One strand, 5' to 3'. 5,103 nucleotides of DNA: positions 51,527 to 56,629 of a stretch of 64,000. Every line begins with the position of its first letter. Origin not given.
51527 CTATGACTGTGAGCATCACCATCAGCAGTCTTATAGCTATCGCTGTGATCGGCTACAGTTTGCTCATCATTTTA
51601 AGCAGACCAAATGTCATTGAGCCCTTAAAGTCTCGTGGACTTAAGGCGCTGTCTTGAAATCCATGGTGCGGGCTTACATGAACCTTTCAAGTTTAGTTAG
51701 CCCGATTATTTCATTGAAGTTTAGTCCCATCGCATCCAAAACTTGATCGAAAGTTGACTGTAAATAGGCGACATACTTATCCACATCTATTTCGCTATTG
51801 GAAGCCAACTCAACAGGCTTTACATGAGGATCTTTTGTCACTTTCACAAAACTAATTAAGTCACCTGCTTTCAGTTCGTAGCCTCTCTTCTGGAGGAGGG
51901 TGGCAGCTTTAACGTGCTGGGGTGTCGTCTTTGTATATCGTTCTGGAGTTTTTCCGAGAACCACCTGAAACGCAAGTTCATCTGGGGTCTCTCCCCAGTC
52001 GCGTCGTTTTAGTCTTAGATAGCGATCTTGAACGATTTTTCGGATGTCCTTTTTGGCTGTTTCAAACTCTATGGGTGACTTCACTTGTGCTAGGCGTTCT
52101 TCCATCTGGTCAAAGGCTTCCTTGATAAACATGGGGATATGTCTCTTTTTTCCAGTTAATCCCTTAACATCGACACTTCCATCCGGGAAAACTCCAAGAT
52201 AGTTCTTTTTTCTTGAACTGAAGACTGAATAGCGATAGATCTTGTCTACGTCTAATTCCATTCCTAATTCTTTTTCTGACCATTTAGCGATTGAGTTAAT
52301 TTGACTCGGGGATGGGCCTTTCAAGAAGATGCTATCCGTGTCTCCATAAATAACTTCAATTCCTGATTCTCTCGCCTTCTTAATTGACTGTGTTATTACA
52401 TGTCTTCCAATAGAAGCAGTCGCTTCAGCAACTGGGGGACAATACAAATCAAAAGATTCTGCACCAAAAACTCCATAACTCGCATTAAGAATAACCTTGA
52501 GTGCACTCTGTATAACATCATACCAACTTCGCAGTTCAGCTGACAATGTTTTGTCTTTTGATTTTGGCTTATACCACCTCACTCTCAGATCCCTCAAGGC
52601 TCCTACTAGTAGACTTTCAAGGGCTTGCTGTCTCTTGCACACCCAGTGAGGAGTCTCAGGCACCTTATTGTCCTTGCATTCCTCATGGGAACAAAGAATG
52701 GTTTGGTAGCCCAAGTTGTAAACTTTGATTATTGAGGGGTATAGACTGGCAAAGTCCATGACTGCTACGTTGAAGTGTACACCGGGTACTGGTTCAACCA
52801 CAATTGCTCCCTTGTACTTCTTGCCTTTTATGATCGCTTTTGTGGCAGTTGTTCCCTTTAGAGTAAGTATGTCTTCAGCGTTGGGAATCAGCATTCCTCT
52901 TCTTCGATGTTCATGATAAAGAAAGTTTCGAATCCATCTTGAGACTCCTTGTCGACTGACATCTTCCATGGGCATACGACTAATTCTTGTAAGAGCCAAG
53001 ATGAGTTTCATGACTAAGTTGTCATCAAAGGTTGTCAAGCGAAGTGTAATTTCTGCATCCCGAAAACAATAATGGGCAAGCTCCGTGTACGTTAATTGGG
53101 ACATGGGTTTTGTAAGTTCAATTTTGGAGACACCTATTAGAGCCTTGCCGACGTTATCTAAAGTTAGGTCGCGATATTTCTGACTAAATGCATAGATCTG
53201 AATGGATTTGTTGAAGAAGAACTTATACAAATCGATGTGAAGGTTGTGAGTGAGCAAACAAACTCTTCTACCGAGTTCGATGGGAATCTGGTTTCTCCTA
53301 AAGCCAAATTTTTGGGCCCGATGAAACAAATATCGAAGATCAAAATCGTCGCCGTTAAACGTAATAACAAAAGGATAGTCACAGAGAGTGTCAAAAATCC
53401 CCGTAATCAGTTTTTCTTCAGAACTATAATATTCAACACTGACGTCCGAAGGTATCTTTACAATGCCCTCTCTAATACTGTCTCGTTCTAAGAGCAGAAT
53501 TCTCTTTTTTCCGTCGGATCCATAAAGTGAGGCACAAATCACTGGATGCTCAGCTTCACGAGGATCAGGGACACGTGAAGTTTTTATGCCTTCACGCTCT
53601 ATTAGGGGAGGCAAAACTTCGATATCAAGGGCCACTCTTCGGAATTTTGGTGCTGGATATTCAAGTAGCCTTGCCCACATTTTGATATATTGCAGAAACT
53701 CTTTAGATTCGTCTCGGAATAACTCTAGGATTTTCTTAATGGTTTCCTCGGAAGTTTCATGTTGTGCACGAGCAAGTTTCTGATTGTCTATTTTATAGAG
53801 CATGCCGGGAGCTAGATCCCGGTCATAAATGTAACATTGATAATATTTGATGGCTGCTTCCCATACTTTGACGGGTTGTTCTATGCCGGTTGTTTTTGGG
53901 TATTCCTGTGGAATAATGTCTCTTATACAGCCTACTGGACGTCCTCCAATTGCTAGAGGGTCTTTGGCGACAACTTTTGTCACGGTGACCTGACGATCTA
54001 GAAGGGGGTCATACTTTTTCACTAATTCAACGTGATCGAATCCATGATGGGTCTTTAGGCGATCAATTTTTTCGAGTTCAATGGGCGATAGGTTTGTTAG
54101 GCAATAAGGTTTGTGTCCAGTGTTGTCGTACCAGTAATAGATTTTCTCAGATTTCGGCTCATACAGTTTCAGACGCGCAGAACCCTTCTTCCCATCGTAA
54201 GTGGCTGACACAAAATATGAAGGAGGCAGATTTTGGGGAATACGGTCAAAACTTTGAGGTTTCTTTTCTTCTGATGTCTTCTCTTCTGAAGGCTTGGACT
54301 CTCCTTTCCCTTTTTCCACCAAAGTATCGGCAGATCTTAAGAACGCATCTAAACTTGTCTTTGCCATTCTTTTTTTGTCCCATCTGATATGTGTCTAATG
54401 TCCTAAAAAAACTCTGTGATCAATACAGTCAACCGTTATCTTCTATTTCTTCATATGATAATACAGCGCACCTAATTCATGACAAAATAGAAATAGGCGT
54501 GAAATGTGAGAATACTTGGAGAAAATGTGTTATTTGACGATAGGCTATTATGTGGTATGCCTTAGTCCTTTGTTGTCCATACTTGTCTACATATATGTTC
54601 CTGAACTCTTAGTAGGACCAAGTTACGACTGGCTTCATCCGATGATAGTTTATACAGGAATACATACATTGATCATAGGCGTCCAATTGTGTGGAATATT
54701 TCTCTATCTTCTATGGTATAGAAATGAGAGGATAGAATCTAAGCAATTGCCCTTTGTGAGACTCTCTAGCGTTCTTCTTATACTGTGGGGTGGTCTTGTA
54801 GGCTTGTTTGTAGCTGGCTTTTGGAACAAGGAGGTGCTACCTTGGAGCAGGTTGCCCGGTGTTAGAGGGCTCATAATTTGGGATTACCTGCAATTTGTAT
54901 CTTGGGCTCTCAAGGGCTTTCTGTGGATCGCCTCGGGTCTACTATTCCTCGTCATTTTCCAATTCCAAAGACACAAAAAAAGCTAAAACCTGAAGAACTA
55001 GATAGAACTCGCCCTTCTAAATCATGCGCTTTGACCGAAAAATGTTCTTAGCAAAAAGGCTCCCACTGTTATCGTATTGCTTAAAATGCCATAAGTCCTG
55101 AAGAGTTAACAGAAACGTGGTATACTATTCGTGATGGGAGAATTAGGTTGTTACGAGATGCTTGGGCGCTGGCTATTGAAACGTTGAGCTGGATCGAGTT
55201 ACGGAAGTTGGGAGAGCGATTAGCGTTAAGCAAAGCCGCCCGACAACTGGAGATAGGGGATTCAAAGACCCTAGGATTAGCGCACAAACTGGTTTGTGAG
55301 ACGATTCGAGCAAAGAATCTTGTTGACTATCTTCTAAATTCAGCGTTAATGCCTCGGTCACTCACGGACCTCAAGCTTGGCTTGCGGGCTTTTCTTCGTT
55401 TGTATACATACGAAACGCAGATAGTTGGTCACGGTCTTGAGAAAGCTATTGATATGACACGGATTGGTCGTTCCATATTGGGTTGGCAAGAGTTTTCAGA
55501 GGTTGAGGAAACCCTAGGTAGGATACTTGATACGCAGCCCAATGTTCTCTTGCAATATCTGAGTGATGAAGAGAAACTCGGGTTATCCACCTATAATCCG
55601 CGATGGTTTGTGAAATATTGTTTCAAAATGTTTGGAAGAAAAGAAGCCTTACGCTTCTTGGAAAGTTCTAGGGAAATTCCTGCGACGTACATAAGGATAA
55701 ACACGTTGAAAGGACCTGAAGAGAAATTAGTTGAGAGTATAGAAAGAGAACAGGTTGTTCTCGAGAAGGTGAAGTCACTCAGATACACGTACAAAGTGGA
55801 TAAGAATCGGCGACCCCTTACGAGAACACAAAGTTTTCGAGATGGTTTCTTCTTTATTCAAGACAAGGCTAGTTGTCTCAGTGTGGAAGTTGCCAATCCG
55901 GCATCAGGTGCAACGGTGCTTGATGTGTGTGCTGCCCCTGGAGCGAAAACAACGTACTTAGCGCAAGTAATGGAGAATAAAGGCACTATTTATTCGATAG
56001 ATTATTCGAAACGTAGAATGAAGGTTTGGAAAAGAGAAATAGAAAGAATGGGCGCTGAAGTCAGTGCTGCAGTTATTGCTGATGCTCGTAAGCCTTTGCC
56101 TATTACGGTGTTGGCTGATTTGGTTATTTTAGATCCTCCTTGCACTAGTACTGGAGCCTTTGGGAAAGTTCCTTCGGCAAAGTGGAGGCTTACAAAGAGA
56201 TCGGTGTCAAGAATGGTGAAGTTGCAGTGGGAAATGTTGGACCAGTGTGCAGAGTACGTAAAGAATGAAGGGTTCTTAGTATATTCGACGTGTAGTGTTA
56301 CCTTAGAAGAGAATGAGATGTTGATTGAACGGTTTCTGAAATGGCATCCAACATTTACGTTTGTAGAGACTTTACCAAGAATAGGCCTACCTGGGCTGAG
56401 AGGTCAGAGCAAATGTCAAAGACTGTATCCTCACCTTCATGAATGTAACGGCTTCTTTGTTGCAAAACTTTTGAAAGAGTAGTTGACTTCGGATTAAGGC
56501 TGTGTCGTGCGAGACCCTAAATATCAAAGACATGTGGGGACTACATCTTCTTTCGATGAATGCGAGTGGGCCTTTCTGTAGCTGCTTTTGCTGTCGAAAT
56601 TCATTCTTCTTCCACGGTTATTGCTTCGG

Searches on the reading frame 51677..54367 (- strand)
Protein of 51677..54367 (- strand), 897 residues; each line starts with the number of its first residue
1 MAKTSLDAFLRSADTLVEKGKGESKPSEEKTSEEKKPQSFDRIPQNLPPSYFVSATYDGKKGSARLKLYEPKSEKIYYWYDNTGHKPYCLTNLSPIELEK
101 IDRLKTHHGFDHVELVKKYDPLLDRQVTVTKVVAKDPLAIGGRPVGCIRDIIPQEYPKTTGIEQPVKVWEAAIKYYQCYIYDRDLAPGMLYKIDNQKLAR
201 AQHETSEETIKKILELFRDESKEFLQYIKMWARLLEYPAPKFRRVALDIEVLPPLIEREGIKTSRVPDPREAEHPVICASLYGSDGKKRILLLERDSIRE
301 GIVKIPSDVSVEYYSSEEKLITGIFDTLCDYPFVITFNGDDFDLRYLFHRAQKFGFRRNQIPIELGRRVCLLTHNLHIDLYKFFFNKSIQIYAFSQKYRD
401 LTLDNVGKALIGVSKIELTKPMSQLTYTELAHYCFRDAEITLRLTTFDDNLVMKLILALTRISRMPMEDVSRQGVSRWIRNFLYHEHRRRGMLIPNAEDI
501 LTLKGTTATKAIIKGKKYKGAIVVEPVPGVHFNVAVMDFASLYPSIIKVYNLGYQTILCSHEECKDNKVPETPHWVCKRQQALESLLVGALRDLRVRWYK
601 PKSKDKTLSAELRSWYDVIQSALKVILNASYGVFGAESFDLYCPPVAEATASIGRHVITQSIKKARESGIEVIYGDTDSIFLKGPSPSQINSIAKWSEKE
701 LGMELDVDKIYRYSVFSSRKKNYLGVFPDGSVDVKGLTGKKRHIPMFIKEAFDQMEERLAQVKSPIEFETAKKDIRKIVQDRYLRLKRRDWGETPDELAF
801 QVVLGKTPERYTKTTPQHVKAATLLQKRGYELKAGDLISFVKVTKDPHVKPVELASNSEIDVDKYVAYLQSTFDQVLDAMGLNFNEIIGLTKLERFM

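Call 104: search_protein_families(library=pfam, proteins=[window:51677-54367:-], max_evalue=0.00001)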
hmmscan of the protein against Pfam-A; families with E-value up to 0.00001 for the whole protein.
window:51677-54367:- (897 aa): 2 families
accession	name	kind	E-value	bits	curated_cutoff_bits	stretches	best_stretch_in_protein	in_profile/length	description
PF00136.26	DNA_pol_B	-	2.4e-49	168.8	23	1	466-862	2-427/453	DNA polymerase family B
PF03104.25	DNA_pol_B_exo1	-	2.4e-16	60.3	23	1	167-354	2-182/242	DNA polymerase family B, exonuclease domain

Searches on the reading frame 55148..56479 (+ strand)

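Call 104: search_protein_families(library=pfam, proteins=[window:55148-56479:+], max_evalue=0.00001)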
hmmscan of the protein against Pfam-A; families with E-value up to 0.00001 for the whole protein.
window:55148-56479:+ (444 aa): 3 families
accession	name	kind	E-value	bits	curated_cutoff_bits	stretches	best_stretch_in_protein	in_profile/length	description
PF01189.24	Methyltr_RsmB-F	-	1.1e-50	172.5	27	1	249-441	4-198/199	16S rRNA methyltransferase RsmB/F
PF13847.12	Methyltransf_31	-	1.8e-06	28.1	27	1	253-385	3-114/145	Methyltransferase domain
PF17125.10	Methyltr_RsmF_N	-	6.4e-06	26.9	34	0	151-239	2-85/86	N-terminal domain of 16S rRNA methyltransferase RsmF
